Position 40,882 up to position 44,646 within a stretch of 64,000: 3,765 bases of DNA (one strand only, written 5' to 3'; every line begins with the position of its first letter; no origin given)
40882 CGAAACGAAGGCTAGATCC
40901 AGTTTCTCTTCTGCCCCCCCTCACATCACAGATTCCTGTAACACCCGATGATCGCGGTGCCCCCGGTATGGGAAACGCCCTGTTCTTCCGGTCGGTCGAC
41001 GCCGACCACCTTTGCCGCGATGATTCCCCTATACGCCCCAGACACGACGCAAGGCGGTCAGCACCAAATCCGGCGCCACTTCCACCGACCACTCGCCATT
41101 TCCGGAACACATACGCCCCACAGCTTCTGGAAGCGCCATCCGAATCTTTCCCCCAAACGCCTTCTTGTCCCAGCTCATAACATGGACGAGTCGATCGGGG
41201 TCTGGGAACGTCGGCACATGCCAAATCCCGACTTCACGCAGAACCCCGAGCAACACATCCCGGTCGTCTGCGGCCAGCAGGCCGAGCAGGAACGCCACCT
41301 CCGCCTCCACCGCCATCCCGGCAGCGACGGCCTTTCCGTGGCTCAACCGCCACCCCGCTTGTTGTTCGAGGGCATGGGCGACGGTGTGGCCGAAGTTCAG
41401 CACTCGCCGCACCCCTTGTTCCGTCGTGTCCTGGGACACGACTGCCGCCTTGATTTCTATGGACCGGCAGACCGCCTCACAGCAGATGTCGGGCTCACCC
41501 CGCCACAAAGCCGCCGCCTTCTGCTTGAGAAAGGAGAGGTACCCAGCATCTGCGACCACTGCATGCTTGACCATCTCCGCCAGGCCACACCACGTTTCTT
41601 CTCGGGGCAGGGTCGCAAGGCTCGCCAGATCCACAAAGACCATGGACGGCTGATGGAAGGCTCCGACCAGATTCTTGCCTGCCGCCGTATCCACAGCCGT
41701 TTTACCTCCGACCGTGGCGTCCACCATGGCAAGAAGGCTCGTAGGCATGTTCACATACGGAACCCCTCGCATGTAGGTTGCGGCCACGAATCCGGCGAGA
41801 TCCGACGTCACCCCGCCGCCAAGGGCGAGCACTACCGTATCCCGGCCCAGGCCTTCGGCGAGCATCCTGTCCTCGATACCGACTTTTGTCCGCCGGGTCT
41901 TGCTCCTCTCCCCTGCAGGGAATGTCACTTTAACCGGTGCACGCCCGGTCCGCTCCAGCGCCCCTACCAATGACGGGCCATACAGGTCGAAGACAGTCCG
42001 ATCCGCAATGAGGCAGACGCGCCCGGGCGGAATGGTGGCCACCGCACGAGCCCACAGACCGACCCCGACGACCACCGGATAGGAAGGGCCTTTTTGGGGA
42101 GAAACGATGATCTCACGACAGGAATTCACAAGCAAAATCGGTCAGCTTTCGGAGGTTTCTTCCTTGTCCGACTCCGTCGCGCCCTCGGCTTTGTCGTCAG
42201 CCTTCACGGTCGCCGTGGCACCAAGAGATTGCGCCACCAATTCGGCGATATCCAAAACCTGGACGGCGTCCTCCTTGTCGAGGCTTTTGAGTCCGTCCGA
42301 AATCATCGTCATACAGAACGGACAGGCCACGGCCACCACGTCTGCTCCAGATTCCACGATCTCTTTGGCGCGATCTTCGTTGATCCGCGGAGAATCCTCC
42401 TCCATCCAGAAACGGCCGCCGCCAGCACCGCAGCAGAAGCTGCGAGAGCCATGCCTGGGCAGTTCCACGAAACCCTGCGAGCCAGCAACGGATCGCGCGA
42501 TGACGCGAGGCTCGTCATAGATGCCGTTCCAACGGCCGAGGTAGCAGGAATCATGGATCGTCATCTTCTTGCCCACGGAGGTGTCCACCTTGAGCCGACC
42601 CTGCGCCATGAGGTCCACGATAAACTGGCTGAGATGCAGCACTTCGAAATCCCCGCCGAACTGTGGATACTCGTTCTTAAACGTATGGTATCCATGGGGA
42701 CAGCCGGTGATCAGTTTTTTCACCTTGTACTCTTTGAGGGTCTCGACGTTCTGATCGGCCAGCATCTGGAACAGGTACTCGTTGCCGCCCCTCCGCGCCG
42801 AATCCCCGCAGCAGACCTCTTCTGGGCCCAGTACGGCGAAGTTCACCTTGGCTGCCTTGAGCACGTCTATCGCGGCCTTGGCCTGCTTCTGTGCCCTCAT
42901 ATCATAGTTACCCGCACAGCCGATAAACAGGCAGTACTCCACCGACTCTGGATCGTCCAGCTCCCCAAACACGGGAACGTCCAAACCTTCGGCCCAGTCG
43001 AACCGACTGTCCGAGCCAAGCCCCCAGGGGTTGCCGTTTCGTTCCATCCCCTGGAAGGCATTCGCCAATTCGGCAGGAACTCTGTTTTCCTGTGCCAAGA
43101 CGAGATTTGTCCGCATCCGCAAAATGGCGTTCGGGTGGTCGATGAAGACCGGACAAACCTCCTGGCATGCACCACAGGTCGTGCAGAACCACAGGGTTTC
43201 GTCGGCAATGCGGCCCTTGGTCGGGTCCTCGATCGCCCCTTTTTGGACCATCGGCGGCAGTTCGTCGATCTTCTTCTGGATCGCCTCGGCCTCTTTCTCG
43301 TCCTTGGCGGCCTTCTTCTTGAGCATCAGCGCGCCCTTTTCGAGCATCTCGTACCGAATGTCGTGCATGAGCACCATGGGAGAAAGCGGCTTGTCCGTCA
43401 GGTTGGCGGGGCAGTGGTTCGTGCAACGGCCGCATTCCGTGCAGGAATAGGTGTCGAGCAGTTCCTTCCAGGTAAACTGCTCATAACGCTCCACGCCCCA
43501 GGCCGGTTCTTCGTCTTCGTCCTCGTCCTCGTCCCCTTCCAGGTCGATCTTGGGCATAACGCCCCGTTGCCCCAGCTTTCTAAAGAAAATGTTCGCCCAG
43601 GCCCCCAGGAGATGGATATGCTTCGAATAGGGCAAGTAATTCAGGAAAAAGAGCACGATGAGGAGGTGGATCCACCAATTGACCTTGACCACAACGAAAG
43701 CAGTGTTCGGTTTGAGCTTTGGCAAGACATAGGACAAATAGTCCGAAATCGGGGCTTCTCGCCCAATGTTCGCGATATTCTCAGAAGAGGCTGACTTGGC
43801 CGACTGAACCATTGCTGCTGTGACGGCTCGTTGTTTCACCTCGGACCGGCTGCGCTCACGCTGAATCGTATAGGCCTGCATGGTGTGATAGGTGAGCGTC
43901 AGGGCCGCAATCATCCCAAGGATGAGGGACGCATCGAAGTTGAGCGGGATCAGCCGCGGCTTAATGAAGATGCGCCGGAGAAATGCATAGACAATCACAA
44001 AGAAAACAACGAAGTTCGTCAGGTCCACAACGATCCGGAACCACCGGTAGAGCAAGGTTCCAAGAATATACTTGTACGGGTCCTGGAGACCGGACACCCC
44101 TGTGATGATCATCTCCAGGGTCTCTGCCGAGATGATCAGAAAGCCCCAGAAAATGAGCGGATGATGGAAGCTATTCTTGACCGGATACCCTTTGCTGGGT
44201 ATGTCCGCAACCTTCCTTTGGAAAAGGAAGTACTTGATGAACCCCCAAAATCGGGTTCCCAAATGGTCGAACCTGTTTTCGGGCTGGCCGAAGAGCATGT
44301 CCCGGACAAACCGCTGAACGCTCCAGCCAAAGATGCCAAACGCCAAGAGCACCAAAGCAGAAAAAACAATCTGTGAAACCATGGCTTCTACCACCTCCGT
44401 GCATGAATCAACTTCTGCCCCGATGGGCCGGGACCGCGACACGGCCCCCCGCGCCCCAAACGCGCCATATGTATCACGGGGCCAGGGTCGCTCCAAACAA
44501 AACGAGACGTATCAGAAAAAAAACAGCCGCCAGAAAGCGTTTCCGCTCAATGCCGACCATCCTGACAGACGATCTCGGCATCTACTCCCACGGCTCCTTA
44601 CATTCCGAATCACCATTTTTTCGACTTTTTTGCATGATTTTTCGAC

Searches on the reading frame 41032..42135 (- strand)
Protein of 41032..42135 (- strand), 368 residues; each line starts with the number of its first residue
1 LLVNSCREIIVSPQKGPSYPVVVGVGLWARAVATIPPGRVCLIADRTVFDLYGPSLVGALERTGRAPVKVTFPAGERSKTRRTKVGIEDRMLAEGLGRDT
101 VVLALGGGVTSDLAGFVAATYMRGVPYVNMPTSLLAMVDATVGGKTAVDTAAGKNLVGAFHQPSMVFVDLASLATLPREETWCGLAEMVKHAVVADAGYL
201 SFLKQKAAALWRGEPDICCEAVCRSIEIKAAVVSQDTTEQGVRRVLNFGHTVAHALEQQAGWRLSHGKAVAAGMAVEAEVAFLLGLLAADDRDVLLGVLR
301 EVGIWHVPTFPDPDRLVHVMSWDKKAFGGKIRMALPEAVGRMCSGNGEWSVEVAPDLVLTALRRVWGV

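Call 30: search_protein_families(library=pfam, proteins=[window:41032-42135:-], max_evalue=0.0001)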
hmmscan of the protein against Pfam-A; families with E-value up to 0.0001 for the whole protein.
window:41032-42135:- (368 aa): 3 families
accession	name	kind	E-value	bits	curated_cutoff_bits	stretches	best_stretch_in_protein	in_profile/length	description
PF01761.26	DHQ_synthase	-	3.8e-43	146.2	24.2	1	70-181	2-113/115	3-dehydroquinate synthase N-terminal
PF24621.2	DHQS_C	-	2.6e-36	125.2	27.6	1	184-326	1-144/144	3-dehydroquinate synthase C-terminal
PF13685.12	Fe-ADH_2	-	2.6e-05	24.7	28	1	39-171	21-143/149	Iron-containing alcohol dehydrogenase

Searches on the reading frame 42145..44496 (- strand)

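Call 30: search_protein_families(library=pfam, proteins=[window:42145-44496:-], max_evalue=0.0001)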
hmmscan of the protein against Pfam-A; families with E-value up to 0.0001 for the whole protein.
window:42145-44496:- (784 aa): 9 families
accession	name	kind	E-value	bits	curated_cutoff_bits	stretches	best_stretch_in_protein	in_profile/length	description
PF02754.22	CCG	-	3.3e-31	107.7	20.6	2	646-732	2-84/85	Cysteine-rich domain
PF13237.11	Fer4_10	-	3e-11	43.5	25.5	1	347-449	4-53/53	4Fe-4S dicluster domain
PF13183.11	Fer4_8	-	1.5e-09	38.7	27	1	350-451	3-67/68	4Fe-4S dicluster domain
PF13534.11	Fer4_17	-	2e-08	35.1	22.2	0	351-387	1-36/61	4Fe-4S dicluster domain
PF13187.11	Fer4_9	-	7.3e-08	32.8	27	1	352-449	2-48/52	4Fe-4S dicluster domain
PF12797.12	Fer4_2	-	8.1e-07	29.1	24.5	0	343-364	1-22/22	4Fe-4S binding domain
PF12838.12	Fer4_7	-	1.7e-06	28.8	27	1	351-450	1-50/52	4Fe-4S dicluster domain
PF00037.32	Fer4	-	4.6e-06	26.7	21.1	0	348-365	4-21/24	4Fe-4S binding domain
PF13484.11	Fer4_16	-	7.8e-06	27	30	0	352-398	2-48/66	4Fe-4S double cluster binding domain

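Call 76: search_protein_families(library=ncbifam, proteins=[window:42145-44496:-], max_evalue=0.001)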
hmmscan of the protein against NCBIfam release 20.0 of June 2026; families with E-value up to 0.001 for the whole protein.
window:42145-44496:- (784 aa): 27 families (the best 25 are shown)
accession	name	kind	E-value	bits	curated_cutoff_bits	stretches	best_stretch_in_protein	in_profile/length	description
NF004898.0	PRK06259.1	equivalog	1e-50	172.8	385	1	431-756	181-486/488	fumarate reductase (CoM/CoB) subunit TfrB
NF045670.1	quin_L_LdhH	equivalog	2.7e-33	115.2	800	1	521-755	469-706/706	L-lactate dehydrogenase (quinone) large subunit LdhH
NF045663.1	diclust_near_Sec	equivalog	9.3e-19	67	530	1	430-734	347-620/759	pyridine nucleotide-disulfide oxidoreductase/dicluster-binding protein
NF045796.1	DsrK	equivalog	1.1e-18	67.1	400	1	577-730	247-414/453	sulfate reduction electron transfer complex DsrMKJOP subunit DsrK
NF008369.0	PRK11168.1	equivalog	2.8e-16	59.4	278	1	523-735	171-383/401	anaerobic glycerol-3-phosphate dehydrogenase subunit C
NF045724.1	ferredox_TmcB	equivalog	5.2e-16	58.2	735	1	438-740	101-412/430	electron transfer complex ferredoxin TmcB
NF045711.1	sulf_resp_HmcF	equivalog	7.7e-15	54.6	750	1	586-734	269-427/457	sulfate respiration complex iron-sulfur protein HmcF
TIGR00273.1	TIGR00273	equivalog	3.3e-09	36.1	444.8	1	434-467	341-374/432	LutB/LldF family L-lactate oxidation iron-sulfur protein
TIGR03290.1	CoB_CoM_SS_C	equivalog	6.3e-09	36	160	1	430-464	40-74/144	CoB--CoM heterodisulfide reductase subunit C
TIGR03288.1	CoB_CoM_SS_B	equivalog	5.9e-08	32.3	345.15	1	609-759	108-268/290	CoB--CoM heterodisulfide reductase subunit B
NF009226.0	PRK12576.1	equivalog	7.1e-08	32.1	344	1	430-472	202-245/317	succinate dehydrogenase/fumarate reductase iron-sulfur subunit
NF004616.0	PRK05950.1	subfamily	1.5e-07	30.8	228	0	343-384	140-183/238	succinate dehydrogenase iron-sulfur subunit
TIGR00384.1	dhsB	subfamily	1.8e-07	30.8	88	0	431-460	191-220/222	succinate dehydrogenase and fumarate reductase iron-sulfur protein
NF038018.1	qmoC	equivalog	5.6e-07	29.3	300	0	431-466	57-91/360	quinone-interacting membrane-bound oxidoreductase complex subunit QmoC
TIGR03379.1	glycerol3P_GlpC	equivalog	9.7e-07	27.9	279.9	1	523-733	166-378/397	anaerobic glycerol-3-phosphate dehydrogenase subunit GlpC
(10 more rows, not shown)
